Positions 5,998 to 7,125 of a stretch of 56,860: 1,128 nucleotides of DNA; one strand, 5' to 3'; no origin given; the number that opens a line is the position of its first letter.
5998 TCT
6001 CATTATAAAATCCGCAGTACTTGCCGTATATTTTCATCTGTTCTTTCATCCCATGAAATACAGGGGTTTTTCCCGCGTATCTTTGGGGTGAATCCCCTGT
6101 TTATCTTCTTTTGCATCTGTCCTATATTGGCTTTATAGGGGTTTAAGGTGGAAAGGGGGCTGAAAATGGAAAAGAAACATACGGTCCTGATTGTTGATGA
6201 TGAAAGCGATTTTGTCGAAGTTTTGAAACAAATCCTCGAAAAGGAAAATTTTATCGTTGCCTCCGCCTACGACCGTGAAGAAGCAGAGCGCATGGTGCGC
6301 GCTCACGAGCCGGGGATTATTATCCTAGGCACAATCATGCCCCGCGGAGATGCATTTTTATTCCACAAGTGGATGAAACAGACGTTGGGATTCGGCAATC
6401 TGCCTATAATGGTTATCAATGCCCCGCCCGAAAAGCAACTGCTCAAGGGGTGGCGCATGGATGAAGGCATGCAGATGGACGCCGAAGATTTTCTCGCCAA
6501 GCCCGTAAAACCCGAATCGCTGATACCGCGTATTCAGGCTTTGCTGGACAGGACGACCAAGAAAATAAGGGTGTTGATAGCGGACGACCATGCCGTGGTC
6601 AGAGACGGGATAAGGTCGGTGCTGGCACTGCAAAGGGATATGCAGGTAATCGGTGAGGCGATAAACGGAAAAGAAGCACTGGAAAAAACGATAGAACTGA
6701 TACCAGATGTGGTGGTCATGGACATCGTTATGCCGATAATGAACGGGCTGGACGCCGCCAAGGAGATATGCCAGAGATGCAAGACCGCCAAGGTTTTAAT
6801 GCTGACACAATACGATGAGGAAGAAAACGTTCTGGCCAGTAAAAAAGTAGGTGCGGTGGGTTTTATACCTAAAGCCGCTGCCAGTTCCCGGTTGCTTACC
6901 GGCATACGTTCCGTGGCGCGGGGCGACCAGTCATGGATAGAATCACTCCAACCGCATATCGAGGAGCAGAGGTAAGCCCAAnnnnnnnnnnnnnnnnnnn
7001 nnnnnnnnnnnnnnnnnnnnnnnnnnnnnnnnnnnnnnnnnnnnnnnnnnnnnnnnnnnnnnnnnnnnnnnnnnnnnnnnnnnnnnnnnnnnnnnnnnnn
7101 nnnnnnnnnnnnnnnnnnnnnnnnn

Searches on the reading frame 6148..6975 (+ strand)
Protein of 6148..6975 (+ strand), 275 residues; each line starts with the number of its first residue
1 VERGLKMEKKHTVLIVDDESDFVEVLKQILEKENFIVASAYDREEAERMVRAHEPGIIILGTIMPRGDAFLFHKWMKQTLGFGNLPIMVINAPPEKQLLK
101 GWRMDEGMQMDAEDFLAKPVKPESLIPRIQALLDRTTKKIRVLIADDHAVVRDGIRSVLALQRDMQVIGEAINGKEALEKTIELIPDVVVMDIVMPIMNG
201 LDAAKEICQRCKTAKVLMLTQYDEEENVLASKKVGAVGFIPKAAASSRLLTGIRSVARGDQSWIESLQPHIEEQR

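Call 3: search_protein_families(library=pfam, proteins=[window:6148-6975:+])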
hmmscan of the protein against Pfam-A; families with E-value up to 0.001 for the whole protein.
window:6148-6975:+ (275 aa): 1 family
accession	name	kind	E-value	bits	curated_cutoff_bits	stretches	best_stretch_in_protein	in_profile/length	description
PF00072.30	Response_reg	-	1.7e-44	151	30.2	2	142-253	1-110/111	Response regulator receiver domain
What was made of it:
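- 6166..6975 (+): Response regulator with two receiver domains and no output domain; first gene of the transcription unit. Pfam shows two REC stretches (call 3).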

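Call 7: search_protein_families(library=ncbifam, proteins=[window:6166-6975:+])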
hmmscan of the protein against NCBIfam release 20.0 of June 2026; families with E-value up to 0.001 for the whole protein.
window:6166-6975:+ (269 aa): 99 families (the best 25 are shown)
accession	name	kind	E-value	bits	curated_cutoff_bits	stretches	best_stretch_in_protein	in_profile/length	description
NF001965.0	PRK00742.1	subfamily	7.3e-33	114.2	293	2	132-240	2-111/357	chemotaxis-specific protein-glutamate methyltransferase CheB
NF052445.1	RespRegMctR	equivalog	1.2e-32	113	300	1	133-255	1-123/205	two-component system response regulator MctR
NF041367.1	CheY_Halo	equivalog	6e-32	110.4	200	2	136-249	1-112/114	chemotaxis protein CheY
NF007935.0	PRK10651.1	equivalog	4e-31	107.9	250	1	131-261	4-134/216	two-component system response regulator NarL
TIGR02154.1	PhoB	equivalog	4.6e-30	104.6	296.2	2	5-132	3-125/226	phosphate regulon transcriptional regulator PhoB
NF009206.0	PRK12555.1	subfamily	1.9e-28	99.4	342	2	134-238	1-106/340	chemotaxis-specific protein-glutamate methyltransferase CheB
NF007018.1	PRK09483.1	equivalog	2.1e-28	99.4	280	1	134-255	2-123/217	UvrY/SirA/GacA family response regulator transcription factor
TIGR02875.1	spore_0_A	equivalog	7.4e-27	94.2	200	2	132-260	1-131/262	sporulation transcription factor Spo0A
NF011896.0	PRK15369.1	equivalog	7.7e-27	94.3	242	1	132-255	2-125/211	two component system response regulator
NF047785.1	respo_reg_MadR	equivalog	1e-26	93.6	300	1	134-256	1-126/209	MadR family response regulator transcription factor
NF007135.0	PRK09581.1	equivalog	1.3e-26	93.4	474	2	6-127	4-120/457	PleD family two-component system response regulator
NF045944.1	ResRegRpaBCyano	equivalog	3.7e-26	91.9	330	2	8-133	1-118/229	response regulator transcription factor RpaB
NF040534.1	resp_reg_YycF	equivalog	5.6e-26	91.2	340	2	6-132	2-120/231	response regulator YycF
NF040689.1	MtrAB_MtrA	equivalog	6.6e-26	91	300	2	7-132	1-118/219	MtrAB system response regulator MtrA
NF053854.1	RespRegPhoBBctds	equivalog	4.4e-25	88.3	270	2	7-133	1-121/225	two-component system response regulator PhoB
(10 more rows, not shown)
